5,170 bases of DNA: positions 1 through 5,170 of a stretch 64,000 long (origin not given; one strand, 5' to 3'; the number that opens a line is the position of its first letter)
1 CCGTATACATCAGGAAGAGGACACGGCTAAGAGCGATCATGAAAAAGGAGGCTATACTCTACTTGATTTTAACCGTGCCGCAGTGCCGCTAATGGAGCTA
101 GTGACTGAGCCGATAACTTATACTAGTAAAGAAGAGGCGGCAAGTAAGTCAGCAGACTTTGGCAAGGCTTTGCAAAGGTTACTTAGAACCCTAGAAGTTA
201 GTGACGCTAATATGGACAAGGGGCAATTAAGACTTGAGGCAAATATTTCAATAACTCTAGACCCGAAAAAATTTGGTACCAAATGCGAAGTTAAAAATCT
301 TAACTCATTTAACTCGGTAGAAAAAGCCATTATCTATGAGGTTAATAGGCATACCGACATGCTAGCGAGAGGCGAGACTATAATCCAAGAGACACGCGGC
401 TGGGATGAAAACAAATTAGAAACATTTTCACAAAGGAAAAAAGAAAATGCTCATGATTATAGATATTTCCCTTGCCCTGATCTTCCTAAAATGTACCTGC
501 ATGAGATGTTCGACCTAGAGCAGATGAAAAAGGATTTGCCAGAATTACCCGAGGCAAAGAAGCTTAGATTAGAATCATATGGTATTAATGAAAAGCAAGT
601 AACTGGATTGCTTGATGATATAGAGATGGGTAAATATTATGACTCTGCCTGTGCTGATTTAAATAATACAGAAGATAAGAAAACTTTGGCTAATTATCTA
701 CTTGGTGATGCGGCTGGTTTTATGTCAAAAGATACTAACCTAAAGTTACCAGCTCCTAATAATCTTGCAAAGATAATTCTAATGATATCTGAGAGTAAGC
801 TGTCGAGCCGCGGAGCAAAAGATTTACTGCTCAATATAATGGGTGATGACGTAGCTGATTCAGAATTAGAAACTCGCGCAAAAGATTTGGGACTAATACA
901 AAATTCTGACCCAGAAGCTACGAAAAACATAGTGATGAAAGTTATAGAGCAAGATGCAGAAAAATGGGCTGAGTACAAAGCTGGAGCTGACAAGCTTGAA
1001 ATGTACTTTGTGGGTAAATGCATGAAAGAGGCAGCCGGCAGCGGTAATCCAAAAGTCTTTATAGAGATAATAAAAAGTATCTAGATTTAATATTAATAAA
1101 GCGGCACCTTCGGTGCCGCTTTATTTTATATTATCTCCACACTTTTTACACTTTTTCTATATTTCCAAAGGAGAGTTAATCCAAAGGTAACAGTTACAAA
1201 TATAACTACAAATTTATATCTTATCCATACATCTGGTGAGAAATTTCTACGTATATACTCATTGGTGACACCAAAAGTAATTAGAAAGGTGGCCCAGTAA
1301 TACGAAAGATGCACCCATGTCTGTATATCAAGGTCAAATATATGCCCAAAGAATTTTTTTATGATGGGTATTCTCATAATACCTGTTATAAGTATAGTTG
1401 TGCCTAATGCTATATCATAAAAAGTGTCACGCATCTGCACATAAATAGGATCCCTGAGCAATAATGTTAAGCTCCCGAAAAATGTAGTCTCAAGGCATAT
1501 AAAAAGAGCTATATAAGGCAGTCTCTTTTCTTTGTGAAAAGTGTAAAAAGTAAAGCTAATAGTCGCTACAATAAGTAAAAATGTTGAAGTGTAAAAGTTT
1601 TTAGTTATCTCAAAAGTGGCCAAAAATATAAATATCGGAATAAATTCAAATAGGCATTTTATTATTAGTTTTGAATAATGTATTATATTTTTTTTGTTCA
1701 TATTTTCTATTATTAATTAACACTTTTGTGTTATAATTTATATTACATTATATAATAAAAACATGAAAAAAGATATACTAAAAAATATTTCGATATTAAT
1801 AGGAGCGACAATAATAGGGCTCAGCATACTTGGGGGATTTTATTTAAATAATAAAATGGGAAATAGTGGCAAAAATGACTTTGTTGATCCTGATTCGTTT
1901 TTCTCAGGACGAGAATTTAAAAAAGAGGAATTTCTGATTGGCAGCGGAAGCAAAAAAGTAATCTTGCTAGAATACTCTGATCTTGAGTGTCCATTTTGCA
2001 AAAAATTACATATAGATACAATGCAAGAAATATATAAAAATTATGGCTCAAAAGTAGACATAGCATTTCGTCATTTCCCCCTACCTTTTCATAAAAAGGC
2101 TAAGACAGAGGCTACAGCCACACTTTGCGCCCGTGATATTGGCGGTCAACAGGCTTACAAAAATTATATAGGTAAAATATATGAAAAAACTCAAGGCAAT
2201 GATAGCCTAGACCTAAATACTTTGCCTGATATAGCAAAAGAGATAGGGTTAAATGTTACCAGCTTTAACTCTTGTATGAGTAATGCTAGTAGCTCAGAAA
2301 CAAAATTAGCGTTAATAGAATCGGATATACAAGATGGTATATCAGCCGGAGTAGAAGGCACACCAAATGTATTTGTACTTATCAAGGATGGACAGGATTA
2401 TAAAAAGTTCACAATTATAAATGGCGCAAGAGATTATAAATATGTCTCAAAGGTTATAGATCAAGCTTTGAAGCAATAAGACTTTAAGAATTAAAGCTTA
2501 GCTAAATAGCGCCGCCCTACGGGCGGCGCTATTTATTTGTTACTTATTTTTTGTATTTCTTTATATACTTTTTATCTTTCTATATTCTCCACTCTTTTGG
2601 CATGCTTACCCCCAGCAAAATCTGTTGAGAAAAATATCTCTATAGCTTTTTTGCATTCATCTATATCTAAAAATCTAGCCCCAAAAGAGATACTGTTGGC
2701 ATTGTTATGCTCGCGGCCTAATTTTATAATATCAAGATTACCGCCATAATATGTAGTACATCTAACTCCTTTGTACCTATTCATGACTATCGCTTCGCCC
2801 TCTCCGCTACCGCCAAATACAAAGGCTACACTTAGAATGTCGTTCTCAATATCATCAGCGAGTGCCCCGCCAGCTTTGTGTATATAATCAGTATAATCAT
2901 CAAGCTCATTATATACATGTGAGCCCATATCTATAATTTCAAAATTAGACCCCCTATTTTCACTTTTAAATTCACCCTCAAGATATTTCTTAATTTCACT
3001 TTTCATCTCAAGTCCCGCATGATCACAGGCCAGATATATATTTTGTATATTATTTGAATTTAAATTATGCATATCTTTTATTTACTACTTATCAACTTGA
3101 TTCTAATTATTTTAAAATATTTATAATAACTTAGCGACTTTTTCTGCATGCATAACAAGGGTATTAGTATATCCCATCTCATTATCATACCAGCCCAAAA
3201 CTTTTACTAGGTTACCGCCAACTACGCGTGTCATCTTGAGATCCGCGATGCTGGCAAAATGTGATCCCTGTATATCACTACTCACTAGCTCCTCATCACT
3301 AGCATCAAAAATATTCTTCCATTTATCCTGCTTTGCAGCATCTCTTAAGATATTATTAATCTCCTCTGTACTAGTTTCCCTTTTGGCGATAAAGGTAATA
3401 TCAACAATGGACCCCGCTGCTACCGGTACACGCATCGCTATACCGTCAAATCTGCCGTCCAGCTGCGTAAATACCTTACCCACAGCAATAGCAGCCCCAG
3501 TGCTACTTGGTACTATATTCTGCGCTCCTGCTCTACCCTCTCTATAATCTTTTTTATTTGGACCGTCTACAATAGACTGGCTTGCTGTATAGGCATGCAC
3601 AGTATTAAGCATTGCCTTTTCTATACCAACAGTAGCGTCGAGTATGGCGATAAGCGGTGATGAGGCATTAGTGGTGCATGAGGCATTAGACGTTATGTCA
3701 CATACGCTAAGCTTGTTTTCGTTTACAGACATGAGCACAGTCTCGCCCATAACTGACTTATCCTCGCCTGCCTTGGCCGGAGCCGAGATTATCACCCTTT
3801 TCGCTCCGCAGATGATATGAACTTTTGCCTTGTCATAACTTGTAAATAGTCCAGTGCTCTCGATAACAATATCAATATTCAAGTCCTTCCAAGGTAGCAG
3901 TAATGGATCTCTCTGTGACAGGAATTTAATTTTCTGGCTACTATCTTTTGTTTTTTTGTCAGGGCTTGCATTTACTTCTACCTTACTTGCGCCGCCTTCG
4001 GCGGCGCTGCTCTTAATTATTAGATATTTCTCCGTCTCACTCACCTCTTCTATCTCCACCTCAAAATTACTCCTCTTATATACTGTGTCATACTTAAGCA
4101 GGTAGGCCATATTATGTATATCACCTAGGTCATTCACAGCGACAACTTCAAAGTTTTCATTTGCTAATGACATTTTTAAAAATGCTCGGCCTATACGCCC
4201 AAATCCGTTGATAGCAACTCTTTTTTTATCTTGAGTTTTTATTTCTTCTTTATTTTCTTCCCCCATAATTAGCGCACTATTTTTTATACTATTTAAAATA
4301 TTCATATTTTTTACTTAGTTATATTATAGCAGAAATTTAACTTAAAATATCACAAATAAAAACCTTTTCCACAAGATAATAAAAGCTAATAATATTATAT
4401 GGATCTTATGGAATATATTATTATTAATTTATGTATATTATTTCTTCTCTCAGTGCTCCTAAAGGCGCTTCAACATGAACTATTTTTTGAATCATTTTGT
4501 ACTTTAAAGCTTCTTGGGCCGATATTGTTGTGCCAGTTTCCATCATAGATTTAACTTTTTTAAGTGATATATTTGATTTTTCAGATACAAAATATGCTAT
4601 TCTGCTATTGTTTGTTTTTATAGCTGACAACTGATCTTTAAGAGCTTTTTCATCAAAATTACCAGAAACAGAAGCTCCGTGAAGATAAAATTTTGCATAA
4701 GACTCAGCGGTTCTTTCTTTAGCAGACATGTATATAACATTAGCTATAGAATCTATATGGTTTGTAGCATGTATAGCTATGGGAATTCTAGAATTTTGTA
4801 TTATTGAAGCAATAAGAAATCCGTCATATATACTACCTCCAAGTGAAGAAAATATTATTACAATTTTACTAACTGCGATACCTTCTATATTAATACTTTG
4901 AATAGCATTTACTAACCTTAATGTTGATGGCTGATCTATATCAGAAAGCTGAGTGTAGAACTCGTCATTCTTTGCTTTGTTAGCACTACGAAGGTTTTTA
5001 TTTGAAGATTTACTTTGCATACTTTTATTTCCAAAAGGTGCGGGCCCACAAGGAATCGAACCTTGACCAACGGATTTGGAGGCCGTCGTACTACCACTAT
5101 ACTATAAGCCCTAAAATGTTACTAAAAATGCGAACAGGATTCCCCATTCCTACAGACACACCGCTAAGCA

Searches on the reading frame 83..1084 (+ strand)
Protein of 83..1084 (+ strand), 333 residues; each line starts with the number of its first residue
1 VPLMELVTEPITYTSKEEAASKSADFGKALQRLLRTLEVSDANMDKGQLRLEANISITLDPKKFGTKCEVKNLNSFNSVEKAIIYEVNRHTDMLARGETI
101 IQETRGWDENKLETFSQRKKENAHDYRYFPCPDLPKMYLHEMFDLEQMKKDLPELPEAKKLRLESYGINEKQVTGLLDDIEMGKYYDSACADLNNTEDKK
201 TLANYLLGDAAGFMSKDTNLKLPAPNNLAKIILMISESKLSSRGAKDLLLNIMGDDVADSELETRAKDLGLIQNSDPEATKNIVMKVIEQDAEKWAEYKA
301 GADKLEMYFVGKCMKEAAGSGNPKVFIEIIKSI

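Call 79: search_protein_families(library=pfam, proteins=[window:83-1084:+], max_evalue=0.00001)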
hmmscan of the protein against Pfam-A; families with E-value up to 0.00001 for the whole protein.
window:83-1084:+ (333 aa): 2 families
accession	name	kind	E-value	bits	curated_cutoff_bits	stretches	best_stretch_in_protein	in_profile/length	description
PF02934.20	GatB_N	-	1.7e-41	142.7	23.4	1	1-141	144-273/277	GatB/GatE catalytic domain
PF02637.23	GatB_Yqey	-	6.5e-23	81.7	27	1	194-332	8-146/148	GatB domain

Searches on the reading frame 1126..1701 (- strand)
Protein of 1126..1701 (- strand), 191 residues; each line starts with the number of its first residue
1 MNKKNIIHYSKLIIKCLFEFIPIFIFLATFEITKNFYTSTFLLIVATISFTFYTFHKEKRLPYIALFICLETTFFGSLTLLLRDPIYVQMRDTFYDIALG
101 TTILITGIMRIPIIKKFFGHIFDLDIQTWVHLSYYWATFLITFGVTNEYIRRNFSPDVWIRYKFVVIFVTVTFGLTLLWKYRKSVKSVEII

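Call 79: search_protein_families(library=pfam, proteins=[window:1126-1701:-], max_evalue=0.00001)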
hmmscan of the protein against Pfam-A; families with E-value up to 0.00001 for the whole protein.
window:1126-1701:- (191 aa): 1 family
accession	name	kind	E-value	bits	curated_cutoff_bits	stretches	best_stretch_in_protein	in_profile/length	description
PF04279.20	IspA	-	1.1e-27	97.8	28.7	1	14-175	1-163/176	Intracellular septation protein A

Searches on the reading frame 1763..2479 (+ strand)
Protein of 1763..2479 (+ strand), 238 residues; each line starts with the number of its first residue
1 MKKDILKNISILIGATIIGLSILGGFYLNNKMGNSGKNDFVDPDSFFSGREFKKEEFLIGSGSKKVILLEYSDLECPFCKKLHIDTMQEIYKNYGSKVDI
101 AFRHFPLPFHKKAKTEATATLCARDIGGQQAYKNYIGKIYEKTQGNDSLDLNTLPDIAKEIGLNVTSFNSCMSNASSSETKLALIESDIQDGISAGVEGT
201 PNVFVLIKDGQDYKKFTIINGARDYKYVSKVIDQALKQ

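Call 79: search_protein_families(library=pfam, proteins=[window:1763-2479:+], max_evalue=0.00001)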
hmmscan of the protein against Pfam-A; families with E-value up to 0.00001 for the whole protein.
window:1763-2479:+ (238 aa): 3 families
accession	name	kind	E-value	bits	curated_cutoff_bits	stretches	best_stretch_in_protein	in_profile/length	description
PF13462.12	Thioredoxin_4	-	1.1e-14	55.3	23.2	1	55-210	4-147/165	Thioredoxin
PF01323.26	DSBA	-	1.5e-10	41.6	25.6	1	69-228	3-186/191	DSBA-like thioredoxin domain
PF13098.12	Thioredoxin_2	-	5.3e-06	27.2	27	0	62-229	3-101/104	Thioredoxin-like domain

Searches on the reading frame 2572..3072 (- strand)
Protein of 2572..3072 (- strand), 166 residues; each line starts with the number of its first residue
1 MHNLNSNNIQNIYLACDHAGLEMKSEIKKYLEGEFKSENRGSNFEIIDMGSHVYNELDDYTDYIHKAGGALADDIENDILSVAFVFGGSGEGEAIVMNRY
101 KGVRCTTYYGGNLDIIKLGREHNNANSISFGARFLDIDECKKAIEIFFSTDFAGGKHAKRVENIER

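Call 79: search_protein_families(library=pfam, proteins=[window:2572-3072:-], max_evalue=0.00001)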
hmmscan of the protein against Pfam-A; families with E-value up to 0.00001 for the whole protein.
window:2572-3072:- (166 aa): 1 family
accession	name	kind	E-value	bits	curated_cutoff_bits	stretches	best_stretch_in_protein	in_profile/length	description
PF02502.23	LacAB_rpiB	-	1.6e-30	106.3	24.7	1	12-164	1-138/138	Ribose/Galactose Isomerase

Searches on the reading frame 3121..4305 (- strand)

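Call 79: search_protein_families(library=pfam, proteins=[window:3121-4305:-], max_evalue=0.00001)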
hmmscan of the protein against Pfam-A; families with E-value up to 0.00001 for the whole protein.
window:3121-4305:- (394 aa): 2 families
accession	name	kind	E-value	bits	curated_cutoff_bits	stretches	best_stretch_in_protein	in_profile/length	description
PF02800.25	Gp_dh_C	-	6.3e-51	172.5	24.4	1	217-373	3-158/158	Glyceraldehyde 3-phosphate dehydrogenase, C-terminal domain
PF00044.30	Gp_dh_N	-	2.1e-30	105.4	31.7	2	29-87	2-60/101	Glyceraldehyde 3-phosphate dehydrogenase, NAD binding domain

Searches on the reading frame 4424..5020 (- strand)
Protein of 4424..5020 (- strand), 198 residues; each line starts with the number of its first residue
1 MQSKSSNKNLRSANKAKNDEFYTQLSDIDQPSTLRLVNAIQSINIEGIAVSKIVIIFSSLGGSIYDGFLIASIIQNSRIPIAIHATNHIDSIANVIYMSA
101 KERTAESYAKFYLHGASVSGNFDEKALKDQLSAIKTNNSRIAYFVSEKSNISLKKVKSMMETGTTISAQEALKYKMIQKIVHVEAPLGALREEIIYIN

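Call 79: search_protein_families(library=pfam, proteins=[window:4424-5020:-], max_evalue=0.00001)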
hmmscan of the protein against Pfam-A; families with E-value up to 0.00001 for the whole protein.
window:4424-5020:- (198 aa): 1 family
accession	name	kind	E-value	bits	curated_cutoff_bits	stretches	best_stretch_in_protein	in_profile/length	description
PF00574.28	CLP_protease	-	5.3e-14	52.9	20.2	1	51-182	47-180/182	Clp protease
